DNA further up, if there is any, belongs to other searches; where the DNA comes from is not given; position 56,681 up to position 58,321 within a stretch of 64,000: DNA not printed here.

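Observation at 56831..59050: Adjacent queE-queC (preQ0 synthesis) in a phage context: probable 7-deazaguanine modification of phage DNA, with the rest of the pathway absent from this window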

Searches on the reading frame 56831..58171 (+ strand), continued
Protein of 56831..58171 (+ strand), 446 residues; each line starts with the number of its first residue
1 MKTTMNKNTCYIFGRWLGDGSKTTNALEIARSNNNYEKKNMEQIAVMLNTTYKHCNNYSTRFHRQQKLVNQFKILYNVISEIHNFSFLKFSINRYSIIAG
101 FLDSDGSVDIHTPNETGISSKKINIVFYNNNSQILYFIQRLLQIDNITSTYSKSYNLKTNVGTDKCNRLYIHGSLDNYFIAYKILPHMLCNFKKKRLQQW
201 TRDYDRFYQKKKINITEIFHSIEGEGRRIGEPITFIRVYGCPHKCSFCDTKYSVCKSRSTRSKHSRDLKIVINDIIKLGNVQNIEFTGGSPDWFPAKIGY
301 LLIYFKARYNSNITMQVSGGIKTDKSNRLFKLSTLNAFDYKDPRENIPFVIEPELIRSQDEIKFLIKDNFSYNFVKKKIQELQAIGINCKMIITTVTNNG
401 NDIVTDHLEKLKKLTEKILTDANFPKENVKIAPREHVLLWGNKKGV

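Call 55: get_annotated_region(hit=H41, flank=9000)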
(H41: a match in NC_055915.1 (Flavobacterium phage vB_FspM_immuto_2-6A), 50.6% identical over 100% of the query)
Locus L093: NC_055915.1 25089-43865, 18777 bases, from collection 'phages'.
description: Flavobacterium phage vB_FspM_immuto_2-6A, complete genome.
organism: Flavobacterium phage vB_FspM_immuto_2-6A (NCBI taxid 2801477)
taxonomy: Viruses; Duplodnaviria; Heunggongvirae; Uroviricota; Caudoviricetes; Immutovirus; Immutovirus immuto
host: Flavobacterium sp. LMO8; source: Baltic Sea mesocosm; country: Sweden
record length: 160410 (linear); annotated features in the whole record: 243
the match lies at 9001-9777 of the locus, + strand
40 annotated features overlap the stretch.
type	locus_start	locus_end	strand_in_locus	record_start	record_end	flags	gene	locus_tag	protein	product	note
CDS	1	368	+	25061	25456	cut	-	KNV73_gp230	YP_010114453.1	hypothetical protein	-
CDS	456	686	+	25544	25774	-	-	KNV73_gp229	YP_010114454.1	hypothetical protein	-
CDS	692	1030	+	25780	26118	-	-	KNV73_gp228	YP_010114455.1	amino acid transporter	Amino acid transporter, PotE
CDS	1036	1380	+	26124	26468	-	-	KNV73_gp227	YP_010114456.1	ribonucleotide reductase beta subunit, ferritin-like domain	Ribonucleotide reductase beta subunit, ferritin-like domain, NrdF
CDS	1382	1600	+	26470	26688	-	-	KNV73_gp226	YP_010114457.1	hypothetical protein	-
CDS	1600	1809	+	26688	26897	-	-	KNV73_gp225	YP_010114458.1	hypothetical protein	-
CDS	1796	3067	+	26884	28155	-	-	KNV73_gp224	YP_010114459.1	thymidylate synthase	thymidylate synthase, ThyA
CDS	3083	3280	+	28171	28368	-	-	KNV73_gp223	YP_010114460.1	arginine kinase activator protein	protein-arginine kinase activator protein, McsA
CDS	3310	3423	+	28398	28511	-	-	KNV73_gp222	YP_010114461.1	hypothetical protein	-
CDS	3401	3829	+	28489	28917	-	-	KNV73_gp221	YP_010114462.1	hydrolase/thioesterase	-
CDS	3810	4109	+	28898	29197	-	-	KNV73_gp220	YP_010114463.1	hypothetical protein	-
CDS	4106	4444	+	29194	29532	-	-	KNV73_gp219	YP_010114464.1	multidrug transporter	Multidrug transporter EmrE and related cation transporters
CDS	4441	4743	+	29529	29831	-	-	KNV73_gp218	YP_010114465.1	DNA-directed RNA polymerase, subunit N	DNA-directed RNA polymerase, subunit N (RpoN/RPB10)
CDS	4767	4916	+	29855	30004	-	-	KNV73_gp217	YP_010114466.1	hypothetical protein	-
CDS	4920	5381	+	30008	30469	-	-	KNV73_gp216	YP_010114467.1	QueD-like 6-pyruvoyl-tetrahydropterin synthase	6-pyruvoyl-tetrahydropterin synthase (queuosine biosynthesis), QueD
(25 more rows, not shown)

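Call 76: search_protein_families(library=pfam, max_evalue=0.01, proteins=[L083:17477-18169:+])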
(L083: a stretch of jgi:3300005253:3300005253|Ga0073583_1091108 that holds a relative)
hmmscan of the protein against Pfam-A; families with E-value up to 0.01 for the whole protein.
L083:17477-18169:+ (231 aa): 2 families
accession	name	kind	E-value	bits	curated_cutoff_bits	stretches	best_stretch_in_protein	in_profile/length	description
PF20314.3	DUF6610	-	0.0063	16.6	27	1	137-207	101-163/198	Family of unknown function (DUF6610)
PF09966.14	DUF2200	-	0.0097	16.5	22.8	0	86-123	47-83/111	Uncharacterized protein conserved in bacteria (DUF2200)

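Call 86: list_cluster_members(proteins=[P0001, P0021])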
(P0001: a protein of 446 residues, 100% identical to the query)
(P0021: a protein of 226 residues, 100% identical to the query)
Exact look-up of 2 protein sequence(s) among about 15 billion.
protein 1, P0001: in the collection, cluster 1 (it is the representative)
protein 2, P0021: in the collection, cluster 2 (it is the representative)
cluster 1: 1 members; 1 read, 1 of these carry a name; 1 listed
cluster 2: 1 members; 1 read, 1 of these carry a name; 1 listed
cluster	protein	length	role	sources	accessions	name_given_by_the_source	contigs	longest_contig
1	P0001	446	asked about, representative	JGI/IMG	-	7-carboxy-7-deazaguanine synthase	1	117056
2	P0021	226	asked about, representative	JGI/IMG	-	7-cyano-7-deazaguanine synthase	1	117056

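Call 91: search_protein_families(library=phrogs, max_evalue=0.001, proteins=[window:56831-58171:+])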
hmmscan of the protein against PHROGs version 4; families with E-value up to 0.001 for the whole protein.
window:56831-58171:+ (446 aa): 1 family
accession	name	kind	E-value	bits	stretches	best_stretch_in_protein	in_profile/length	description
phrog_2076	-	moron, auxiliary metabolic gene and host takeover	2.9e-22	80.4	1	210-446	10-247/247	QueE-like radical SAM domain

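Call 92: fold_search(model_id=the predicted structure, library=viral)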
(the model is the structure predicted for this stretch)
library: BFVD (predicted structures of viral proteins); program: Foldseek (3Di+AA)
matches with E <= 10: 979; with E <= 0.001: 108
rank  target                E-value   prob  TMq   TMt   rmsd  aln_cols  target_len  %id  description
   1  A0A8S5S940            1.3e-08  1.00  0.38  0.45   5.2       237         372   18  Putative 7-cyano-7-deazaguanosine (PreQ0) biosynthesis protein QueE, clostridial [Myoviridae sp. ctByu2]
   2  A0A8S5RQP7            6.8e-08  1.00  0.34  0.18  18.4       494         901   15  (no name in the UniProt tables at hand)
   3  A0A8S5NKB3            1.1e-07  1.00  0.29  0.22  23.0       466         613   11  AAA domain protein [Siphoviridae sp. ctK0l2]
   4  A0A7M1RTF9            1.2e-07  1.00  0.30  0.17   5.7       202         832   23  Terminase [uncultured phage cr131_1]
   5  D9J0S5                1.8e-07  1.00  0.35  0.22   4.4       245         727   15  Gp128 [Brochothrix phage A9]
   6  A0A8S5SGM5            2.0e-07  1.00  0.31  0.46   5.6       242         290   14  PI-SCEI ENDONUCLEASE [Myoviridae sp. ctyhJ29]
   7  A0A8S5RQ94            2.1e-07  1.00  0.32  0.48   6.1       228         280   15  (no name in the UniProt tables at hand)
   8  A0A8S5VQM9            2.5e-07  1.00  0.32  0.22  15.9       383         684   14  (no name in the UniProt tables at hand)
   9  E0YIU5                2.5e-07  1.00  0.33  0.22  21.3       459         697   14  DOD-type homing endonuclease domain-containing protein [Lactococcus phage 949]
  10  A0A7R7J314            4.1e-07  1.00  0.32  0.16   5.7       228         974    8  (no name in the UniProt tables at hand)
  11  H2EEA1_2              6.1e-07  1.00  0.30  0.17  23.7       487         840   14  Putative DNA mismatch repair protein MutS-like protein [Moumouvirus sp. 'Monve']
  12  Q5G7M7                7.3e-07  1.00  0.30  0.16  19.6       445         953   12  (no name in the UniProt tables at hand)
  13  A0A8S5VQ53            7.7e-07  1.00  0.32  0.14   5.5       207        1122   15  (no name in the UniProt tables at hand)
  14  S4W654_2              7.7e-07  1.00  0.31  0.16  21.3       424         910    9  Ribonucleoside-diphosphate reductase [Pandoravirus salinus]
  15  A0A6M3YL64            8.1e-07  1.00  0.31  0.14   5.9       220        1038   16  (no name in the UniProt tables at hand)
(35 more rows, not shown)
